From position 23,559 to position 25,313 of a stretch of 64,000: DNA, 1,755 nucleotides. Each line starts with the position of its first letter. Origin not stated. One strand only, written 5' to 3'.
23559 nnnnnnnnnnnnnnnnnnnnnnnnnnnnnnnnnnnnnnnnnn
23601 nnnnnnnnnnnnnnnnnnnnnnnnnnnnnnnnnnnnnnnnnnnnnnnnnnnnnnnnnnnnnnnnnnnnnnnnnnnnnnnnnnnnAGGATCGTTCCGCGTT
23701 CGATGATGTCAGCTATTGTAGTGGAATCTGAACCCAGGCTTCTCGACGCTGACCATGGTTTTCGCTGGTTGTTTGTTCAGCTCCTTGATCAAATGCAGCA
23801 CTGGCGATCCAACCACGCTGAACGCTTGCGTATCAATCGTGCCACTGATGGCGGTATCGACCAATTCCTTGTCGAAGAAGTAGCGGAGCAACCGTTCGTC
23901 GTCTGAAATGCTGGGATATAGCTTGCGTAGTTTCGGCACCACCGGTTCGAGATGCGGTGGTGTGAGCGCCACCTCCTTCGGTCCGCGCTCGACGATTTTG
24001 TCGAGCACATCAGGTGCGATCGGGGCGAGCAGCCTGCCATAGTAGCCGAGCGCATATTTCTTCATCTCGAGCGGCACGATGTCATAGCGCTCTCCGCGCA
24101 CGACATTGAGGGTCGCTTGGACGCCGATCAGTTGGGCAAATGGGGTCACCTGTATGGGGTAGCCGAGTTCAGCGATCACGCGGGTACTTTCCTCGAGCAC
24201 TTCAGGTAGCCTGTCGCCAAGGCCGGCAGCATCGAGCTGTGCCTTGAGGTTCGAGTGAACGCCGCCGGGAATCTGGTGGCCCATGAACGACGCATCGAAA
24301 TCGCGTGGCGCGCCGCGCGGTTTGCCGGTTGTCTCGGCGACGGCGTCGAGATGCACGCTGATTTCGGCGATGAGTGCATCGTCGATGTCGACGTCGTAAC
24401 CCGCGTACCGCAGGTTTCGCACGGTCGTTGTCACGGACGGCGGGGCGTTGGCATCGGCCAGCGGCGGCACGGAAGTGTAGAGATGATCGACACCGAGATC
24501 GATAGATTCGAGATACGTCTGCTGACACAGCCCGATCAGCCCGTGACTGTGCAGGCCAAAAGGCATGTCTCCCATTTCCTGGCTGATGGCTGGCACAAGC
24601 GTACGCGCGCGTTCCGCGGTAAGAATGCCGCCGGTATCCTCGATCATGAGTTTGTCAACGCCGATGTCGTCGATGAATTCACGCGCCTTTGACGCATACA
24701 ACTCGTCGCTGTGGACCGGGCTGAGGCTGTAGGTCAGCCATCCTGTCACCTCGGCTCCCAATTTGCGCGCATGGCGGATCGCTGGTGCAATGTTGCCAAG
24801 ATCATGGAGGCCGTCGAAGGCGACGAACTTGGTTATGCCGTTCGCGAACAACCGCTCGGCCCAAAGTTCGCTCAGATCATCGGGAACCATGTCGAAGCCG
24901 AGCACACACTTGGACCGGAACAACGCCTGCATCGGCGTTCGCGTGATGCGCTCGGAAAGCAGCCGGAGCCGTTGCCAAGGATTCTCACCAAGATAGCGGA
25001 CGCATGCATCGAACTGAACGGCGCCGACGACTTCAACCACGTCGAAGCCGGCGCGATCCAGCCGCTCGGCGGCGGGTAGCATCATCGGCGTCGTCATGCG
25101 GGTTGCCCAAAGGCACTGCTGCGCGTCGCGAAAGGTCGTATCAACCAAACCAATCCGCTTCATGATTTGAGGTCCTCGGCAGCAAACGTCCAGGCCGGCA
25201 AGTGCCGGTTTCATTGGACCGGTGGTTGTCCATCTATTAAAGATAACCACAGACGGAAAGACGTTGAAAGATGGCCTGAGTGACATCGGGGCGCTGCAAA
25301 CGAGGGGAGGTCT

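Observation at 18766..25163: Split biotin-dependent carboxylase with two different keto-acid-type carboxyltransferase subunits and an embedded LarA-like gene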

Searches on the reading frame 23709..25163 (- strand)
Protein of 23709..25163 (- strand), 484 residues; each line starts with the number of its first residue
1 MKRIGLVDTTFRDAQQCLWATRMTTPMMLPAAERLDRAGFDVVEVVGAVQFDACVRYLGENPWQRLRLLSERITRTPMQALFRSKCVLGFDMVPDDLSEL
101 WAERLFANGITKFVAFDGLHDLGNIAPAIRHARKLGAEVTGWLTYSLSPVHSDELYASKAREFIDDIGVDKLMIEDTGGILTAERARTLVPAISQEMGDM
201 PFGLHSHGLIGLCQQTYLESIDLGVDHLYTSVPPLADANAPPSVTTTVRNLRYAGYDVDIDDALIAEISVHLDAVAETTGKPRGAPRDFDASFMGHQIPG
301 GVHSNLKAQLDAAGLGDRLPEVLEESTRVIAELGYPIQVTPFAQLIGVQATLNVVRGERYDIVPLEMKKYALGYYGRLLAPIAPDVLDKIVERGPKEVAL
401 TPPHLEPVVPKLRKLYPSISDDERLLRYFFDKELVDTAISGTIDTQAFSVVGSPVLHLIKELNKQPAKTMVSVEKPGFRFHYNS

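Call 4: search_protein_families(library=pfam, proteins=[window:23709-25163:-])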
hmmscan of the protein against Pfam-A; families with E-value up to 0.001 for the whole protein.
window:23709-25163:- (484 aa): 2 families
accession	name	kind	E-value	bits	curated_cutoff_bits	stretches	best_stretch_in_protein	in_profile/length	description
PF02436.23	PYC_OADA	-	1.4e-24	87.4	27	1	296-433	4-156/201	Conserved carboxylase domain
PF00682.25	HMGL-like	-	3e-10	40.4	29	1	127-268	117-256/260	HMGL-like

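Call 5: search_protein_families(library=ncbifam, proteins=[window:23709-25163:-])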
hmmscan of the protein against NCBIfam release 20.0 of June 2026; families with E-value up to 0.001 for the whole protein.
window:23709-25163:- (484 aa): 19 families
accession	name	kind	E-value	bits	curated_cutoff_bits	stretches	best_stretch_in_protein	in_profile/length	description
NF006761.0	PRK09282.1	domain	3.7e-116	389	402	1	1-415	1-413/591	pyruvate carboxylase subunit B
TIGR01108.1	oadA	equivalog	5.5e-101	338.8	756.5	1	7-414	2-408/582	sodium-extruding oxaloacetate decarboxylase subunit alpha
NF008985.0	PRK12331.1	equivalog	1.8e-97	327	718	1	1-428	1-430/465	oxaloacetate decarboxylase subunit alpha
NF010644.0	PRK14041.1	equivalog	1.5e-94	317.3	734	1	5-429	4-427/467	pyruvate carboxylase subunit B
NF010643.0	PRK14040.1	subfamily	9.6e-87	291.8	892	1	2-413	5-414/595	oxaloacetate decarboxylase subunit alpha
NF009231.0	PRK12581.1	equivalog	1.1e-75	255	954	1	3-388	12-398/468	oxaloacetate decarboxylase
NF008984.0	PRK12330.1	equivalog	5e-75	253.2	827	1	2-399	4-400/500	methylmalonyl-CoA carboxytransferase subunit 5S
NF010645.0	PRK14042.1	equivalog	1.2e-65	222.4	1182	1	4-406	4-403/596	pyruvate carboxylase subunit B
NF009554.0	PRK12999.1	equivalog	9.6e-54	182.6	965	1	2-356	532-892/1147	pyruvate carboxylase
TIGR01235.1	pyruv_carbox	equivalog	6.4e-44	149.8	1114.45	1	2-354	529-887/1143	pyruvate carboxylase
NF006049.0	PRK08195.1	subfamily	1.5e-10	40.7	229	1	128-235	124-229/344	4-hyroxy-2-oxovalerate/4-hydroxy-2-oxopentanoic acid aldolase,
TIGR03217.1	4OH_2_O_val_ald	equivalog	3.7e-10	39.5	286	1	129-261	120-250/334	4-hydroxy-2-oxovalerate aldolase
NF002085.0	PRK00915.1-2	subfamily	2.8e-09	36.2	517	1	159-279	158-278/504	2-isopropylmalate synthase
TIGR02146.1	LysS_fung_arch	equivalog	3.9e-07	29.7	413.55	1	150-237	134-221/344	homocitrate synthase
TIGR02090.1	LEU1_arch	subfamily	1.2e-06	27.9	484.75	1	165-270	151-256/363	isopropylmalate/citramalate/homocitrate synthases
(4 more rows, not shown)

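Call 33: find_homologous_proteins(query=window:23709-25163:-)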
Query window:23709-25163:- (484 aa): 2832 proteins with E <= 0.001 among 8000 candidates; the best 120 are listed.
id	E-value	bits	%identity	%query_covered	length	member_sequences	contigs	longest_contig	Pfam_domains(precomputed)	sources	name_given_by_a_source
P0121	0.0e+0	1073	97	100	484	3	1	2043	PF00682.26,PF02436.24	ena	-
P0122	4.9e-286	967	85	100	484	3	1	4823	PF00682.26,PF02436.24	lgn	-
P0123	3.8e-285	964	87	100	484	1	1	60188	PF00682.26,PF02436.24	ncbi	ncbi:MAG: hypothetical protein JXQ99_16685 [Hyphomicrobiaceae bacterium]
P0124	6.4e-284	960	86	100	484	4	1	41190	PF00682.26,PF02436.24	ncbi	-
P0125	1.1e-280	949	84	100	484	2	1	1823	PF00682.26,PF02436.24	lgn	-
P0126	1.8e-273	926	82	100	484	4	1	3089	PF00682.26,PF02436.24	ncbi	ncbi:MAG: pyruvate carboxylase subunit B [Hyphomicrobiaceae bacterium]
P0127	1.7e-265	899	80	100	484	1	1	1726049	PF00682.26,PF02436.24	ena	-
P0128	3.1e-246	836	74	100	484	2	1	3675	PF00682.26,PF02436.24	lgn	-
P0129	8.3e-228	775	70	99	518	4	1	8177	PF00682.26,PF02436.24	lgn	-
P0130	1.7e-227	774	70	99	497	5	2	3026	PF00682.26,PF02436.24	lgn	-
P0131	7.9e-226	769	69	100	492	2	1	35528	PF00682.26,PF02436.24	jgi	jgi:oxaloacetate decarboxylase (Na+ extruding) subunit alpha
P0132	7.1e-225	765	69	100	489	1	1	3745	PF00682.26,PF02436.24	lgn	-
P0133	2.6e-224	763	69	99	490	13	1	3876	PF00682.26,PF02436.24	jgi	jgi:oxaloacetate decarboxylase alpha subunit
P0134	2.8e-224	763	69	99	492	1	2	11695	PF00682.26,PF02436.24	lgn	-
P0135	9.0e-224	762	69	98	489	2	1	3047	PF00682.26,PF02436.24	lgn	-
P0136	3.9e-222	756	69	99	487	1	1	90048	PF00682.26,PF02436.24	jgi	jgi:oxaloacetate decarboxylase alpha subunit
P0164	1.5e-191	655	62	100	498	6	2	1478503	PF00682.26,PF02436.24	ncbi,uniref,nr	ncbi:hypothetical protein KAJ83_08865 [Marivibrio halodurans]|uniref:Pyruvate carboxyltransferase do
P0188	6.6e-186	637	59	98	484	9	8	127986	PF00682.26,PF02436.24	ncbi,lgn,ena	-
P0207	1.0e-179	616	58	98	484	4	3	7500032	PF00682.26,PF02436.24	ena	-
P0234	5.1e-174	598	60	90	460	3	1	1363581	PF00682.26,PF02436.24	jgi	jgi:oxaloacetate decarboxylase (Na+ extruding) subunit alpha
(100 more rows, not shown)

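Call 34: find_encoding_contigs(protein=P0127, flank=10000, max_places=1)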
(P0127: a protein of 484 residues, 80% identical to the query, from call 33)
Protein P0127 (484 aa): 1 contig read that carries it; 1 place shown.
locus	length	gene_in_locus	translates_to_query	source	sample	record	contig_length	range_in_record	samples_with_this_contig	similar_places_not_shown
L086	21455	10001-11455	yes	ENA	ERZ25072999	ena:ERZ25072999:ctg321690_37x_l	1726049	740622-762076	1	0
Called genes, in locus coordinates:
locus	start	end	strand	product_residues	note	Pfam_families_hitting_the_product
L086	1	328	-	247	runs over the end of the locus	PF00378:ECH_1, PF16113:ECH_2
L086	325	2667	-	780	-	PF01315:Ald_Xan_dh_C, PF02738:MoCoBD_1, PF20256:MoCoBD_2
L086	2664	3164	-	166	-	PF00111:Fer2, PF01799:Fer2_2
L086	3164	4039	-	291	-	PF00941:FAD_binding_5, PF03450:CO_deh_flav_C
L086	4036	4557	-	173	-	PF06240:COXG (weak)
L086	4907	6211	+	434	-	PF13428:TPR_14 (faint)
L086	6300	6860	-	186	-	PF04290:DctQ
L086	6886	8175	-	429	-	PF06808:DctM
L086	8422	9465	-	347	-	PF03480:DctP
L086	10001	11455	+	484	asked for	PF00682:HMGL-like, PF02436:PYC_OADA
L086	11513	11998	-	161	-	PF00364:Biotin_lipoyl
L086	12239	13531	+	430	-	PF00289:Biotin_carb_N, PF02786:CPSase_L_D2, PF02222:ATP-grasp (faint), PF07478:Dala_Dala_lig_C, PF02785:Biotin_carb_C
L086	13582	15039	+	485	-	PF00682:HMGL-like, PF02436:PYC_OADA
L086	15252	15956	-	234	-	PF00106:adh_short, PF01370:Epimerase (weak), PF08659:KR (weak), PF23441:SDR, PF13460:NAD_binding_10, PF13561:adh_short_C2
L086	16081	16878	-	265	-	PF13560:HTH_31, PF17765:MLTR_LBD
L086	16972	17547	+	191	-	PF01243:PNPOx_N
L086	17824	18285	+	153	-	PF03358:FMN_red (weak)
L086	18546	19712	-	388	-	PF02771:Acyl-CoA_dh_N, PF02770:Acyl-CoA_dh_M, PF00441:Acyl-CoA_dh_1, PF08028:Acyl-CoA_dh_2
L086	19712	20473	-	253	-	PF00106:adh_short, PF01370:Epimerase (weak), PF13561:adh_short_C2, PF23441:SDR (weak)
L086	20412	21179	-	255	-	PF00378:ECH_1, PF16113:ECH_2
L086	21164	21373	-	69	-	-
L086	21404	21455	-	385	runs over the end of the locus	PF02515:CoA_transf_3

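Call 35: find_encoding_contigs(protein=P0136, flank=10000, max_places=1)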
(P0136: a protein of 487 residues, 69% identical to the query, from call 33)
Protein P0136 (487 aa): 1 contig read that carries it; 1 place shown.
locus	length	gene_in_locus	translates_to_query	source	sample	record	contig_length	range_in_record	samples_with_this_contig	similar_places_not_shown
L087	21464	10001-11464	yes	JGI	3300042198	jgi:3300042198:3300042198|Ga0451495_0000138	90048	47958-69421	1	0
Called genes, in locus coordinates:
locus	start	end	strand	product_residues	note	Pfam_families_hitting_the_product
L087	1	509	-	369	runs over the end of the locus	PF01425:Amidase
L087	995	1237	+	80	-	-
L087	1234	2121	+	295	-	PF00892:EamA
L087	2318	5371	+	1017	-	PF00989:PAS (faint), PF13188:PAS_8 (faint), PF08448:PAS_4, PF08447:PAS_3, PF01590:GAF, PF08448:PAS_4 (weak), PF07536:HWE_HK, PF00072:Response_reg, +1 more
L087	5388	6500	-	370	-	PF00296:Bac_luciferase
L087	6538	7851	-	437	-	PF06808:DctM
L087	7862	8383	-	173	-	PF04290:DctQ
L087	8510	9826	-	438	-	PF03480:DctP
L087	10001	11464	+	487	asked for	PF00682:HMGL-like, PF02436:PYC_OADA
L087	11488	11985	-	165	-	PF00364:Biotin_lipoyl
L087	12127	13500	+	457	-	PF00289:Biotin_carb_N, PF02222:ATP-grasp (weak), PF02786:CPSase_L_D2, PF02785:Biotin_carb_C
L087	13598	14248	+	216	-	PF01323:DSBA, PF13743:Thioredoxin_5 (weak)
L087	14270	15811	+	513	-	PF13191:AAA_16 (faint), PF19974:TCAD9 (weak), PF06414:Zeta_toxin, PF13238:AAA_18, PF13671:AAA_33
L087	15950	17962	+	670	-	PF00989:PAS (weak), PF08447:PAS_3 (weak), PF00989:PAS, PF08448:PAS_4, PF13426:PAS_9, PF00512:HisKA, PF02518:HATPase_c, PF00072:Response_reg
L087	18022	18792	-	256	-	PF00072:Response_reg, PF00486:Trans_reg_C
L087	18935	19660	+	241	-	PF00027:cNMP_binding, PF13545:HTH_Crp_2, PF00325:Crp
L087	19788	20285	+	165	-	-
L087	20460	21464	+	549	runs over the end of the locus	PF00115:COX1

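Call 36: find_encoding_contigs(protein=P0164, flank=10000, max_places=1)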
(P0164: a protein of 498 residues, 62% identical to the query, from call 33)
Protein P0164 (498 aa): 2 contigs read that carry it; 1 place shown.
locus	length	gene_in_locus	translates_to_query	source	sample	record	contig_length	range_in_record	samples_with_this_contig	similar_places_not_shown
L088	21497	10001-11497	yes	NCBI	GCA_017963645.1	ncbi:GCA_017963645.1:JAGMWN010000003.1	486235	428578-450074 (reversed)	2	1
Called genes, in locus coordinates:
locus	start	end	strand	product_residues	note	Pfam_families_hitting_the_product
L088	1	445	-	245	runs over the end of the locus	PF00106:adh_short, PF08659:KR, PF13561:adh_short_C2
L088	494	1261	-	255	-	PF23441:SDR (weak), PF00106:adh_short, PF08659:KR, PF13561:adh_short_C2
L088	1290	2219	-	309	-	PF00561:Abhydrolase_1, PF12146:Hydrolase_4 (faint), PF12697:Abhydrolase_6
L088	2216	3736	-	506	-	PF00501:AMP-binding, PF13193:AMP-binding_C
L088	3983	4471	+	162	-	PF00903:Glyoxalase, PF13468:Glyoxalase_3 (weak), PF13669:Glyoxalase_4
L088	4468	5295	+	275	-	PF00106:adh_short, PF08659:KR, PF13561:adh_short_C2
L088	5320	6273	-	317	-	PF00892:EamA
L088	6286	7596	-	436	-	PF06808:DctM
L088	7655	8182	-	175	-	PF04290:DctQ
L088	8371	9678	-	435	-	PF03480:DctP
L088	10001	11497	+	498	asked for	PF00682:HMGL-like (weak), PF02436:PYC_OADA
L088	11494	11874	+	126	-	PF01796:OB_ChsH2_C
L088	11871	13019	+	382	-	PF00108:Thiolase_N (faint), PF22691:Thiolase_C_1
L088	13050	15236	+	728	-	PF00676:E1_dh, PF02775:TPP_enzyme_C (faint), PF13292:DXP_synthase_N (faint), PF02779:Transket_pyr, PF02780:Transketolase_C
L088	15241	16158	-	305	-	PF06719:AraC_N, PF00165:HTH_AraC (faint), PF12833:HTH_18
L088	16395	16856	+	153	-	PF00111:Fer2, PF13085:Fer2_3 (weak), PF01799:Fer2_2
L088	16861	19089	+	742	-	PF20256:MoCoBD_2, PF02738:MoCoBD_1, PF20256:MoCoBD_2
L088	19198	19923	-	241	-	PF01281:Ribosomal_L9_N, PF03948:Ribosomal_L9_C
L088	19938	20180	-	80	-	PF01084:Ribosomal_S18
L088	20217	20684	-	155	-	-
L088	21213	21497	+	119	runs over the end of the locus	-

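Call 41: search_dna_similar(query=window:23709-25163:-, collection=plasmids, mode=protein, max_rows=25)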
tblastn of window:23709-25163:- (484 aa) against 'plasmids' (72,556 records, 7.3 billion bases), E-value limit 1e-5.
Records with a match: 157; places in all: 171; records where one place covers at least 80% of the query: 59.
Best place of each record, by identity: <60% 157.
By first word of the organism name: Agrobacterium 21; Clostridioides 12; Rhizobium 11; Sinorhizobium 9; Paracoccus 8; Burkholderia 6; Rhodococcus 5; Novosphingobium 4; Klebsiella 4; Acinetobacter 4; and 53 more.
By predicted mobility (MOB-suite, as given by PLSDB): non-mobilizable 84; conjugative 52; mobilizable 21.
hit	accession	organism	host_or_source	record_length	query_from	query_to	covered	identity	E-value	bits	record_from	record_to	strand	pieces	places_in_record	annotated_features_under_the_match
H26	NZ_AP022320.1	Burkholderia sp. THE68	Togo hemipterus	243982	2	480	99%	51.1%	1e-158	504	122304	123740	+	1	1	pyruvate carboxylase subunit B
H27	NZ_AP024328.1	Caballeronia sp. NK8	-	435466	2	480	99%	51.1%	2e-158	504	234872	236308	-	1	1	pyruvate carboxylase subunit B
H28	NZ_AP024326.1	Caballeronia sp. NK8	-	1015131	2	480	99%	51.1%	2e-158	504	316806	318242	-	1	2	record has no annotation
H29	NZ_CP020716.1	Cnuibacter physcomitrellae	Physcomitrium patens,single cell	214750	2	473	98%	47.5%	2e-139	450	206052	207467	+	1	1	pyruvate carboxylase subunit B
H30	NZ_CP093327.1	Arthrobacter sulfonylureivorans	whole organism,grassland soil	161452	2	463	95%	45.5%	3e-128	417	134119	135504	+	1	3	pyruvate carboxylase subunit B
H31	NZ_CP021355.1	Rhodococcus oxybenzonivorans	river sediment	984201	2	478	99%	39.5%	6e-98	330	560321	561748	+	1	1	carboxyltransferase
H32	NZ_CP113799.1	Rhodococcus pyridinivorans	sediment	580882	2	478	99%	39.1%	1e-96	326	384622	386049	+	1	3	carboxyltransferase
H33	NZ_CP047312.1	Pseudomonas putida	whole organism,soil sample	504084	1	484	100%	36.0%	1e-93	318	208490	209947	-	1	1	biotin carboxyl carrier protein | biotin carboxylase N-terminal domain-containing protein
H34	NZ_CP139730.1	Sulfitobacter faviae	Bacterial Culture,hydrothermal vent ...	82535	2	473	98%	36.9%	4e-83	287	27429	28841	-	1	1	hypothetical protein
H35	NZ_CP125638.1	Rhizobium leguminosarum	Phaseolus vulgaris,Pure culture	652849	1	480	99%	35.8%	3e-90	308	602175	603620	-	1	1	hypothetical protein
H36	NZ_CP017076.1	Novosphingobium resinovorum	single cell,soil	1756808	1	464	96%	36.7%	7e-91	310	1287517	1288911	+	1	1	none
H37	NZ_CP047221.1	Sphingobium yanoikuyae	cell culture,sludge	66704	1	484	100%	34.8%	3e-80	279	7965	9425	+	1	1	biotin carboxyl carrier protein | biotin carboxylase N-terminal domain-containing protein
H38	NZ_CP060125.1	Sphingobium yanoikuyae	Cell culture,soil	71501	1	484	100%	34.8%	3e-80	279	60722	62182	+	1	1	biotin carboxyl carrier protein | biotin carboxylase N-terminal domain-containing protein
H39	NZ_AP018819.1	Sphingomonas bisphenolicum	-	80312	1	484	100%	34.8%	3e-80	279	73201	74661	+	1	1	biotin carboxyl carrier protein | biotin carboxylase N-terminal domain-containing protein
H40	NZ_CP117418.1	Novosphingobium humi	Single cell,Soil from military shooting ...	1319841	1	483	100%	34.4%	5e-84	290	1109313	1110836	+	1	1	none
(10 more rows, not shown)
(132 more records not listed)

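Call 43: get_annotated_region(hit=H26, flank=9000)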
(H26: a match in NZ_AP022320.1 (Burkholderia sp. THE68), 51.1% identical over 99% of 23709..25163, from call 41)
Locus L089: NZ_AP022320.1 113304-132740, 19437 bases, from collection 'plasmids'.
description: Burkholderia sp. THE68 plasmid BTHE68_p2, complete sequence
organism: Burkholderia sp. THE68 (NCBI taxid 758782)
taxonomy: Bacteria; Pseudomonadota; Betaproteobacteria; Burkholderiales; Burkholderiaceae; Burkholderia; Burkholderia sp. THE68
host: -; source: Togo hemipterus; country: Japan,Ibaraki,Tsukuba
typing (MOB-suite, as given by PLSDB): conjugative; relaxase MOBF; mating-pair formation MPF_T
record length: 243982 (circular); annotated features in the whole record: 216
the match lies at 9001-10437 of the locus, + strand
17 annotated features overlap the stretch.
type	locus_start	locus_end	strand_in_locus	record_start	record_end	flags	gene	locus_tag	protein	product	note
CDS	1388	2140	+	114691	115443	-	-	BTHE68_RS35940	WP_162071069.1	GntR family transcriptional regulator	-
CDS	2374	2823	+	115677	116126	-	-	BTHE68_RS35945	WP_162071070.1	MerR family transcriptional regulator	GO:0006355 - regulation of DNA-templated transcription [Evidence IEA]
CDS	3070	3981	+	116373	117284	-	-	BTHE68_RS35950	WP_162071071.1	acetoacetate decarboxylase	-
CDS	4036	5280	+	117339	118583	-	-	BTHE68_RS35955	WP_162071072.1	saccharopine dehydrogenase NADP-binding domain-containing protein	-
CDS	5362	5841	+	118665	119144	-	-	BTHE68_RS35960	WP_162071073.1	MerR family transcriptional regulator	GO:0006355 - regulation of DNA-templated transcription [Evidence IEA]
CDS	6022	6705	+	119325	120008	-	-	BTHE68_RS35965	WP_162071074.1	type 1 glutamine amidotransferase domain-containing protein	-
CDS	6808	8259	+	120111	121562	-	-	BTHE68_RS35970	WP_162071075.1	coniferyl aldehyde dehydrogenase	GO:0006081 - cellular aldehyde metabolic process [Evidence IEA]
CDS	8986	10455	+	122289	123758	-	-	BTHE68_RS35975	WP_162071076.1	pyruvate carboxylase subunit B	-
CDS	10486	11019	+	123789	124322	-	accB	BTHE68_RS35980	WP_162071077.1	acetyl-CoA carboxylase biotin carboxyl carrier protein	GO:0006633 - fatty acid biosynthetic process [Evidence IEA]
CDS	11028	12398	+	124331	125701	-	accC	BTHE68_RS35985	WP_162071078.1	acetyl-CoA carboxylase biotin carboxylase subunit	GO:0006633 - fatty acid biosynthetic process [Evidence IEA]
CDS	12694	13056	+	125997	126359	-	-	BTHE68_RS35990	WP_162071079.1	DUF485 domain-containing protein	-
CDS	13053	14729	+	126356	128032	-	-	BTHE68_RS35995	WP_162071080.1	cation acetate symporter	GO:0006847 - plasma membrane acetate transport [Evidence IEA]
CDS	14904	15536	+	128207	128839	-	-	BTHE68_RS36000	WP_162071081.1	carbonic anhydrase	-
CDS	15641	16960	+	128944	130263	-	-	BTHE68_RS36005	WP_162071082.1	adenosylmethionine--8-amino-7-oxononanoate transaminase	GO:0009102 - biotin biosynthetic process [Evidence IEA]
CDS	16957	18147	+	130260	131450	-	bioF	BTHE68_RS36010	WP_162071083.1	8-amino-7-oxononanoate synthase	GO:0009102 - biotin biosynthetic process [Evidence IEA]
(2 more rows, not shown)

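Call 45: get_annotated_region(hit=H31, flank=7000)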
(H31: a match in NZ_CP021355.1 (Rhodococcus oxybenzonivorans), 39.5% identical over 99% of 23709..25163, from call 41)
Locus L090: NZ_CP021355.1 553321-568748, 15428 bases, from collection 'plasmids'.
description: Rhodococcus oxybenzonivorans strain S2-17 plasmid pRB98, complete sequence
organism: Rhodococcus oxybenzonivorans (NCBI taxid 1990687)
taxonomy: Bacteria; Actinomycetota; Actinomycetes; Mycobacteriales; Nocardiaceae; Rhodococcus; Rhodococcus oxybenzonivorans
host: -; source: river sediment; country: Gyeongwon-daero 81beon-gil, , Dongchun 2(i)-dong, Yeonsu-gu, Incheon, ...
typing (MOB-suite, as given by PLSDB): mobilizable; relaxase MOBP
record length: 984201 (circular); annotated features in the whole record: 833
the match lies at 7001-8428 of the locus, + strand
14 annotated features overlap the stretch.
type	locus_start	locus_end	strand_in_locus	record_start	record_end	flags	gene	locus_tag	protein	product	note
CDS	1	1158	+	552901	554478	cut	-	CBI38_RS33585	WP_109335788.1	hypothetical protein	-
CDS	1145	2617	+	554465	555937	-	-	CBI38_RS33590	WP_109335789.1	AMP-binding protein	-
CDS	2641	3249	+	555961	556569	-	-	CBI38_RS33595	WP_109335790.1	hypothetical protein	-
CDS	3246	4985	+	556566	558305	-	-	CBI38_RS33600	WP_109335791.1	pyruvate, phosphate dikinase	-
CDS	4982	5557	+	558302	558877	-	-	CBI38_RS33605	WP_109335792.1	biotin/lipoyl-containing protein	-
CDS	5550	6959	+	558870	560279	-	-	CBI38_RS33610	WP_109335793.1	acetyl-CoA carboxylase biotin carboxylase subunit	-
CDS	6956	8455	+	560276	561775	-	-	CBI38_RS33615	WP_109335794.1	carboxyltransferase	-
CDS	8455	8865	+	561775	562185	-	-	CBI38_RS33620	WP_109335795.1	OB-fold domain-containing protein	-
CDS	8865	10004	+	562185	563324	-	-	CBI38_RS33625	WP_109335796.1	thiolase family protein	-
CDS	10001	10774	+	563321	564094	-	-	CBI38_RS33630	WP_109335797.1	tyrosine-protein phosphatase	GO:0006470 - protein dephosphorylation [Evidence IEA]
CDS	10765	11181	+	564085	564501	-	-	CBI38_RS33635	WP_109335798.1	SRPBCC family protein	-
CDS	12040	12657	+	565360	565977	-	-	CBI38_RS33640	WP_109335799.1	TetR/AcrR family transcriptional regulator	-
CDS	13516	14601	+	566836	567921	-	-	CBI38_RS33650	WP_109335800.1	phosphotransferase family protein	-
CDS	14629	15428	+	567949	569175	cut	-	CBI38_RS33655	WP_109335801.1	acyl-CoA dehydrogenase family protein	-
